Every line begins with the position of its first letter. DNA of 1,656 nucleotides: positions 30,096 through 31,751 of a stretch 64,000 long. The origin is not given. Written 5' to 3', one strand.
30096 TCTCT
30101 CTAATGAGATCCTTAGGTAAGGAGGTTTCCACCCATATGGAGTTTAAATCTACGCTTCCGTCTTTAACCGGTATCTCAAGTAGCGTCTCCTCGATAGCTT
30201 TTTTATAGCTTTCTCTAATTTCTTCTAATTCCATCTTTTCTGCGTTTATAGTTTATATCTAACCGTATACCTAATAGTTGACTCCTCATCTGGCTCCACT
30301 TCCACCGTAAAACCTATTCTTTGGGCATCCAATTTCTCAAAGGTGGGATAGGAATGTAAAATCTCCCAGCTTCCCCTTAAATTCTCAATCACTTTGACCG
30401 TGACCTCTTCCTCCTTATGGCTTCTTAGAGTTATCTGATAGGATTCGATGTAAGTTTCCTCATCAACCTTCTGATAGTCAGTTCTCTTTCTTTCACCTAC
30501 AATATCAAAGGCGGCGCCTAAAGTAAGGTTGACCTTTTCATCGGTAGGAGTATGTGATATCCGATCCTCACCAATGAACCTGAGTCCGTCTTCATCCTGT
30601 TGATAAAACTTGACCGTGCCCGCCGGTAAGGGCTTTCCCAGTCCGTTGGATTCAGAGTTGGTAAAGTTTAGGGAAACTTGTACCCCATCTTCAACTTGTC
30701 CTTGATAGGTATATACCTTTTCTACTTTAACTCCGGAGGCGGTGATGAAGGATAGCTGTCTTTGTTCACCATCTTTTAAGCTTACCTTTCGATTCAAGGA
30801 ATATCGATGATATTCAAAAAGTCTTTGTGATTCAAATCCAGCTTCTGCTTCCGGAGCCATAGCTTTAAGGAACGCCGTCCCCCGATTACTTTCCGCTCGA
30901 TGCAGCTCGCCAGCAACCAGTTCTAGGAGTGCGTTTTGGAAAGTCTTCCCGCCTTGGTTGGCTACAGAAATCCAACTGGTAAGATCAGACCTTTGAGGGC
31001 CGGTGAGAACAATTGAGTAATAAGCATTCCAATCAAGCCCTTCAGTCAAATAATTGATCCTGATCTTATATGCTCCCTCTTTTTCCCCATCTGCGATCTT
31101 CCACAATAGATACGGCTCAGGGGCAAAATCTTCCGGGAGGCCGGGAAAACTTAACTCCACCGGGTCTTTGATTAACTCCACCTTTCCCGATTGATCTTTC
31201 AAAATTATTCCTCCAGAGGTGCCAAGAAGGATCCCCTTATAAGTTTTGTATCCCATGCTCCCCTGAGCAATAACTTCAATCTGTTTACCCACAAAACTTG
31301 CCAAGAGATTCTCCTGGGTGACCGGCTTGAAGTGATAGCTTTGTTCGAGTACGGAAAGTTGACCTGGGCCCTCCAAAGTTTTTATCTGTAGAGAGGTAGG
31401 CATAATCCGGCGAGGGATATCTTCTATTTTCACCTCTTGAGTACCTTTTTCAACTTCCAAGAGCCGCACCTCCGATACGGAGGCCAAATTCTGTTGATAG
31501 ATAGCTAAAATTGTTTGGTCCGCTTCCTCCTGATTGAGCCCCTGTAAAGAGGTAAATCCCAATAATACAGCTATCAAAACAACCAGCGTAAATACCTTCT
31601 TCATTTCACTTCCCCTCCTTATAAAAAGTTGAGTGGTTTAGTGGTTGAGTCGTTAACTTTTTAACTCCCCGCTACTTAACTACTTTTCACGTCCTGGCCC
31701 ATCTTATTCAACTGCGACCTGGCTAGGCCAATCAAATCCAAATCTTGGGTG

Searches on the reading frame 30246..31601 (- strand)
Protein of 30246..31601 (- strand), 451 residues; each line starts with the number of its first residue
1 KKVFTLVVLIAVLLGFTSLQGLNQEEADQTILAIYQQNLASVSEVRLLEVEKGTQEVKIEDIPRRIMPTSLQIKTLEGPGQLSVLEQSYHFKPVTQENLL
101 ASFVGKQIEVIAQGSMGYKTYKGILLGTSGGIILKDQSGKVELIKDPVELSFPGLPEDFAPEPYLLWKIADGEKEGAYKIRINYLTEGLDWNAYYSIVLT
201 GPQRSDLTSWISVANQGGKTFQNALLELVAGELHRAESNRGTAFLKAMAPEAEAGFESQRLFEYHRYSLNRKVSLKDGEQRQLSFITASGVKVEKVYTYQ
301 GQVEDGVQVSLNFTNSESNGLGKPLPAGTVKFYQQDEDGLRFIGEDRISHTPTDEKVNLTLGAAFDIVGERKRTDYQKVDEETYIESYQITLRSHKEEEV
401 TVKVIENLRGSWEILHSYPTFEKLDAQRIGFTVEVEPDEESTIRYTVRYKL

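Call 15: search_protein_families(library=pfam, proteins=[window:30246-31601:-], max_evalue=0.001)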
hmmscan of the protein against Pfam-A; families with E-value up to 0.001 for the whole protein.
window:30246-31601:- (451 aa): 2 families
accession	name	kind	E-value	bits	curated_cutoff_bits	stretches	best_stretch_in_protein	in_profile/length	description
PF13598.12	DUF4139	-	5.3e-05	23.4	31.8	1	180-408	1-153/205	Domain of unknown function (DUF4139)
PF13600.11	DUF4140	-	0.00017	22.4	27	1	36-96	5-61/98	N-terminal domain of unknown function (DUF4140)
